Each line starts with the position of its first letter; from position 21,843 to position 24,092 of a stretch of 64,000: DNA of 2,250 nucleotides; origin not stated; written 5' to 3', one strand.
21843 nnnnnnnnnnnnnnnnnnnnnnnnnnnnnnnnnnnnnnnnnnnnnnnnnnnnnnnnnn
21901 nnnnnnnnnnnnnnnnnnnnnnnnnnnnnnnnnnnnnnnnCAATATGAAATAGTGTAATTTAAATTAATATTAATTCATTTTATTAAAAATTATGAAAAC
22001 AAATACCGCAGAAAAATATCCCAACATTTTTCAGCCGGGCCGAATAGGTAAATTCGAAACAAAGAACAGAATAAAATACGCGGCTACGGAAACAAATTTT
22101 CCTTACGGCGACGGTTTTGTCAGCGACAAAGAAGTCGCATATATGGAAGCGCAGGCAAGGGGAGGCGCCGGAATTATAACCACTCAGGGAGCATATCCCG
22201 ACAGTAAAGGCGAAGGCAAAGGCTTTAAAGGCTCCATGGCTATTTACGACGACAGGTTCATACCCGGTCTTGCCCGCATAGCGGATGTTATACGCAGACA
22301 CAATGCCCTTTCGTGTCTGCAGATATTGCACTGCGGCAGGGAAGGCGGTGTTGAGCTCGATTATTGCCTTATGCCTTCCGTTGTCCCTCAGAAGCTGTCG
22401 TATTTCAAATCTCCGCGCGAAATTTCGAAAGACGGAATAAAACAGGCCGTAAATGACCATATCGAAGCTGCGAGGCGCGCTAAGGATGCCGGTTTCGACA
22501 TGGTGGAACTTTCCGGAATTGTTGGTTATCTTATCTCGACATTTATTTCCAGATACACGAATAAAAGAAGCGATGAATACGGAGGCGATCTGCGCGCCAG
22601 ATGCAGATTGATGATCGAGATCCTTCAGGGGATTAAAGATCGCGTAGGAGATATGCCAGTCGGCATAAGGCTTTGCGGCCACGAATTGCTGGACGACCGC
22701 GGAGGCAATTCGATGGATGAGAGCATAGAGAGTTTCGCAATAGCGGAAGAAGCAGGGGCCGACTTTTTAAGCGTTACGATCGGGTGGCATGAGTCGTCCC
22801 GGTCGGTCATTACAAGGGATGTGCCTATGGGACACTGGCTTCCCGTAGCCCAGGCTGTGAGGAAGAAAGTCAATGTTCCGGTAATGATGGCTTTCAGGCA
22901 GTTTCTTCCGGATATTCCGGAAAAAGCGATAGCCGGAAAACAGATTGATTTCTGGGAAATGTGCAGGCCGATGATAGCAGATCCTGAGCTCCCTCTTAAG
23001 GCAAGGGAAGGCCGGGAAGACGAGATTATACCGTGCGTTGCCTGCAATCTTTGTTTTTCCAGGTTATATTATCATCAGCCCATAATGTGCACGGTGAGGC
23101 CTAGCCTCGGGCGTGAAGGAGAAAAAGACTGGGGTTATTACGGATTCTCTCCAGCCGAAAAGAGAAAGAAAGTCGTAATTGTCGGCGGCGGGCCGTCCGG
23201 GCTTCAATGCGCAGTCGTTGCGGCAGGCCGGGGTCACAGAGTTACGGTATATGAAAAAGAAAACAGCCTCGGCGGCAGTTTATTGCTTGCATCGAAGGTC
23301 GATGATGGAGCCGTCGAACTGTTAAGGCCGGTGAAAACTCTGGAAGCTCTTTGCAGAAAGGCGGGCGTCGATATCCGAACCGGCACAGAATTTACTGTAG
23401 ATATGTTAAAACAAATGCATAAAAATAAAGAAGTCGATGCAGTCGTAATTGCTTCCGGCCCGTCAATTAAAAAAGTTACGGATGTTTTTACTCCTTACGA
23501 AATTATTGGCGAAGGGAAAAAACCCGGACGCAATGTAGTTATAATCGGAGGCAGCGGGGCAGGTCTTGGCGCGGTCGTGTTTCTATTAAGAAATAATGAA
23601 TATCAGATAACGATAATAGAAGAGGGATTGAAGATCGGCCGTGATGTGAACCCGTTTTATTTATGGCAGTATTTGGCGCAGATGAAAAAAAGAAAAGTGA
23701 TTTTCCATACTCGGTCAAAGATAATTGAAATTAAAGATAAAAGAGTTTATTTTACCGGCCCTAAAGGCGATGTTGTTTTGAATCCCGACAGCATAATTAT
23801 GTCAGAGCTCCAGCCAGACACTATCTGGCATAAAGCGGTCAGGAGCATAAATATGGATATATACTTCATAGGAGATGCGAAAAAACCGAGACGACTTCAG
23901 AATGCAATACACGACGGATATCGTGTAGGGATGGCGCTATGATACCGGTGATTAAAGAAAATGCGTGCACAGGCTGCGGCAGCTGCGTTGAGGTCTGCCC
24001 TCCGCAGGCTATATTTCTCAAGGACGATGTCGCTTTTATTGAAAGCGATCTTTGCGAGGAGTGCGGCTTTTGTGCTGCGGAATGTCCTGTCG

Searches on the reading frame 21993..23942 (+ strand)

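Call 70: search_protein_families(library=pfam, proteins=[window:21993-23942:+], max_evalue=0.00001)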
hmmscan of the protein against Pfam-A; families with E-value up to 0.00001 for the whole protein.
window:21993-23942:+ (649 aa): 10 families
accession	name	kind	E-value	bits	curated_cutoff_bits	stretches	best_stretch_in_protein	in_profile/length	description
PF00724.26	Oxidored_FMN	-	3.9e-55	187.9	27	1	12-344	2-342/342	NADH:flavin oxidoreductase / NADH oxidase family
PF07992.20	Pyr_redox_2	-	8.4e-16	58.7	26.1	1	392-585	1-214/291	Pyridine nucleotide-disulphide oxidoreductase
PF01266.30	DAO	-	4.3e-11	43.4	27.9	1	393-428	1-37/353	FAD dependent oxidoreductase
PF13450.12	NAD_binding_8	-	8.8e-11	42.4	21.9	1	396-430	1-35/68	NAD(P)-binding Rossmann-like domain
PF03486.20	HI0933_like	-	6.7e-10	39.3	50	1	393-433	2-42/244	HI0933-like protein Rossmann domain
PF00070.33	Pyr_redox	-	9.3e-10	39.3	22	0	393-427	1-35/82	Pyridine nucleotide-disulphide oxidoreductase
PF01946.23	Thi4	-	1.5e-07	31.3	26.2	0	393-431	19-58/235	Thi4 family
PF00890.30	FAD_binding_2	-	2.6e-07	30.6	20.4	1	394-434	2-42/414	FAD binding domain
PF12831.13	FAD_oxidored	-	8.4e-07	29.1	27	1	394-430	2-38/416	FAD dependent oxidoreductase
PF13738.12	Pyr_redox_3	-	8.4e-07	28.9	30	0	394-425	167-198/305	Pyridine nucleotide-disulphide oxidoreductase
